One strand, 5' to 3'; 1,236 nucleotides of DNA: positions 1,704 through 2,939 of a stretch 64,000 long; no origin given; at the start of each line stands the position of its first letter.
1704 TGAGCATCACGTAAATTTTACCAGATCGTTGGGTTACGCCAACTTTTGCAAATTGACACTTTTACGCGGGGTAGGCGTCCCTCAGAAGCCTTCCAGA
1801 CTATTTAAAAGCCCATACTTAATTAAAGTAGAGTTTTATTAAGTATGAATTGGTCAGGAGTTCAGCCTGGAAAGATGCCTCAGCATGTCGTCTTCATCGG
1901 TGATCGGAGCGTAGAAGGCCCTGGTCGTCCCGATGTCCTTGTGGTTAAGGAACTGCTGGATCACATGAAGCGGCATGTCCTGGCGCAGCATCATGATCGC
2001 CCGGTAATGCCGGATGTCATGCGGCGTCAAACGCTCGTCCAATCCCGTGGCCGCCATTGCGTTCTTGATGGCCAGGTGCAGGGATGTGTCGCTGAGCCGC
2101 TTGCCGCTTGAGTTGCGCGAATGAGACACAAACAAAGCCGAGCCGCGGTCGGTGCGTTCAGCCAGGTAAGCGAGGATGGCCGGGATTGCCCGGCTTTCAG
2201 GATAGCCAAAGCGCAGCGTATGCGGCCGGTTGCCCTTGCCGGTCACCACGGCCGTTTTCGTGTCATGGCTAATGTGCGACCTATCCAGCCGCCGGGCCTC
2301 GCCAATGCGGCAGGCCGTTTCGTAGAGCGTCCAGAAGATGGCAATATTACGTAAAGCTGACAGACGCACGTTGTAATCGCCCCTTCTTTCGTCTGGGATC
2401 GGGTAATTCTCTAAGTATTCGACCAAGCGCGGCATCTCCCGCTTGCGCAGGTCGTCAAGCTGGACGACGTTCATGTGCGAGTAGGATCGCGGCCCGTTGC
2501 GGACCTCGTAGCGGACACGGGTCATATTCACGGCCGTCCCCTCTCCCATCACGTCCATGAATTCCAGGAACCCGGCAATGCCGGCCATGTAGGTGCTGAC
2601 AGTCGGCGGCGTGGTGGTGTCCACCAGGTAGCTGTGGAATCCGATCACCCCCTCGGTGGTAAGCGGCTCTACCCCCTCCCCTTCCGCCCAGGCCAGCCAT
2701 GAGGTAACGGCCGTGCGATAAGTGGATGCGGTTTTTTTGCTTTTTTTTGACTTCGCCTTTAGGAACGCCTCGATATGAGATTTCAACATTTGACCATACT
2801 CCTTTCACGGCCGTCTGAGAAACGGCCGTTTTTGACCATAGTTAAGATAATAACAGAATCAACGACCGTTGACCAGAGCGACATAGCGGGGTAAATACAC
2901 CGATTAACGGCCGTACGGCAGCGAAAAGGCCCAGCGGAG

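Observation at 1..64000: Hyper-iterated 8-bp palindrome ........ saturates the phage genome (HIP1-like)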

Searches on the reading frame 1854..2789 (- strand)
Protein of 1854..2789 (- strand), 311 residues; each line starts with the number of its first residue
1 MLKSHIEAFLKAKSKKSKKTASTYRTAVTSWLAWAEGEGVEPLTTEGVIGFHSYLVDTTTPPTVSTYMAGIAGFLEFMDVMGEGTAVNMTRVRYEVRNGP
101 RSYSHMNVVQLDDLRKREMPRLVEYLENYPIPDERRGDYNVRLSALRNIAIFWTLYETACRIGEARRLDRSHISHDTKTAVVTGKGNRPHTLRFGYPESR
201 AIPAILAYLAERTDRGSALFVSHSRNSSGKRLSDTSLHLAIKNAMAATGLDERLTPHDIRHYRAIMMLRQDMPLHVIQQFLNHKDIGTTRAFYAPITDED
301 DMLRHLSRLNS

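Call 8: search_protein_families(library=pfam, proteins=[window:1854-2789:-])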
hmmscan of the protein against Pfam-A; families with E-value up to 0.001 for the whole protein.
window:1854-2789:- (311 aa): 3 families
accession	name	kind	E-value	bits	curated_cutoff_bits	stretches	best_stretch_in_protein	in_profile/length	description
PF00589.27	Phage_integrase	-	3.5e-27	95.7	27.1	1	114-294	3-166/172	Phage integrase family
PF13495.12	Phage_int_SAM_4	-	0.00013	22.8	27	0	14-69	12-69/85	Phage integrase, N-terminal SAM-like domain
PF02899.23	Phage_int_SAM_1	-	0.00048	20.8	22.3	0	9-77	7-78/83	Phage integrase, N-terminal SAM-like domain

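Call 20: find_encoding_contigs(protein=window:1854-2789:-, flank=10000, max_places=6)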
Protein window:1854-2789:- (311 aa): 1 contig read that carries it; 1 place shown.
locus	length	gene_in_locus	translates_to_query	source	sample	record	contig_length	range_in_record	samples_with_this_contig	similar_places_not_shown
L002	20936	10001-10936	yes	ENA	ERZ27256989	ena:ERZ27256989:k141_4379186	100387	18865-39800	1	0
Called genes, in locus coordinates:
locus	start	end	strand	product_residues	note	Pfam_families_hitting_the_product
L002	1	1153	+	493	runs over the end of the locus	-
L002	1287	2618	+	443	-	PF14594:Sipho_Gp37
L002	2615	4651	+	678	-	-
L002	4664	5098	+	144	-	-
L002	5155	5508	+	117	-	-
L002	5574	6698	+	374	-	PF00512:HisKA, PF02518:HATPase_c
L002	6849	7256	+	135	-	PF19960:EAD7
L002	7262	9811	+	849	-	PF01551:Peptidase_M23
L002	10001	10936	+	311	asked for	PF00589:Phage_integrase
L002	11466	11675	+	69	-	-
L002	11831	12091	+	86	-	-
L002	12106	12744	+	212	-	-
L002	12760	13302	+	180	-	-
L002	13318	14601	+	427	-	PF01580:FtsK_SpoIIIE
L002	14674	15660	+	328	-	PF01464:SLT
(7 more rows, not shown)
